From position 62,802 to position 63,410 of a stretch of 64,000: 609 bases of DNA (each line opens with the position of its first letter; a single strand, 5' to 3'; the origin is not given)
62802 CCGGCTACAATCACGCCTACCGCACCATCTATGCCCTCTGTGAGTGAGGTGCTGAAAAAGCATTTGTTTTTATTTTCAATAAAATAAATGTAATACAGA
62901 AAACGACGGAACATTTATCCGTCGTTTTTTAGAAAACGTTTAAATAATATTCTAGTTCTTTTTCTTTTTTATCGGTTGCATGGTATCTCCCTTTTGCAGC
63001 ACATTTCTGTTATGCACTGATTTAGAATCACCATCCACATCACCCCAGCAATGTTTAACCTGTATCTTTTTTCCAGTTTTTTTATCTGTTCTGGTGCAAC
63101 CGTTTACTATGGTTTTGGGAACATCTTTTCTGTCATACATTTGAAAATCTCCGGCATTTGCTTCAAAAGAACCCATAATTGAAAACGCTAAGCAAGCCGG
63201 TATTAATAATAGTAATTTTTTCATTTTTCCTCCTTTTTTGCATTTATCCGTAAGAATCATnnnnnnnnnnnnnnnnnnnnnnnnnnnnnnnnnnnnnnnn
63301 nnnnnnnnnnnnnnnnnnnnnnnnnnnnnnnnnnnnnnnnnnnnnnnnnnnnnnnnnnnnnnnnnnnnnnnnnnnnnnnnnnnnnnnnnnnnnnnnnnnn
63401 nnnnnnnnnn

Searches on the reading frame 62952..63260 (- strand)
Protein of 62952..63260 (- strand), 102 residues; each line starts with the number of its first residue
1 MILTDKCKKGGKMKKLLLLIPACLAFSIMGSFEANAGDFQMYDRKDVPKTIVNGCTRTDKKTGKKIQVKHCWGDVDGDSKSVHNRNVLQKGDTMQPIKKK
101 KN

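Call 53: find_encoding_contigs(protein=window:62952-63260:-, flank=10000, max_places=3)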
Protein window:62952-63260:- (102 aa): 8 contigs read that carry it; 3 places shown.
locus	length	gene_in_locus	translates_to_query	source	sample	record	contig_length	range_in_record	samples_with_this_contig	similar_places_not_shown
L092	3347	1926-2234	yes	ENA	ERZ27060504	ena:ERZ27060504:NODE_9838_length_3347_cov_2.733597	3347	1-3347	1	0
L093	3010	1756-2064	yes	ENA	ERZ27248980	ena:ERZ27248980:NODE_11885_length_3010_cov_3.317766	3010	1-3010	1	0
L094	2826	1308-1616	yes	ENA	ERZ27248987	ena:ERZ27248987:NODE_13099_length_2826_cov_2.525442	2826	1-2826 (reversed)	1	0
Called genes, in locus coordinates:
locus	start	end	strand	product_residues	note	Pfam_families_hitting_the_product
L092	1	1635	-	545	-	?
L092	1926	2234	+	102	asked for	-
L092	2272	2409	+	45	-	-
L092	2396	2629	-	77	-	-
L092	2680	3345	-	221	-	?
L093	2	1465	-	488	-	?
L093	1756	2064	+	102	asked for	-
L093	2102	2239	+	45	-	-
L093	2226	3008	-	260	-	?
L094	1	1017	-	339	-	?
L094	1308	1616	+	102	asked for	-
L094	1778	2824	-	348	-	?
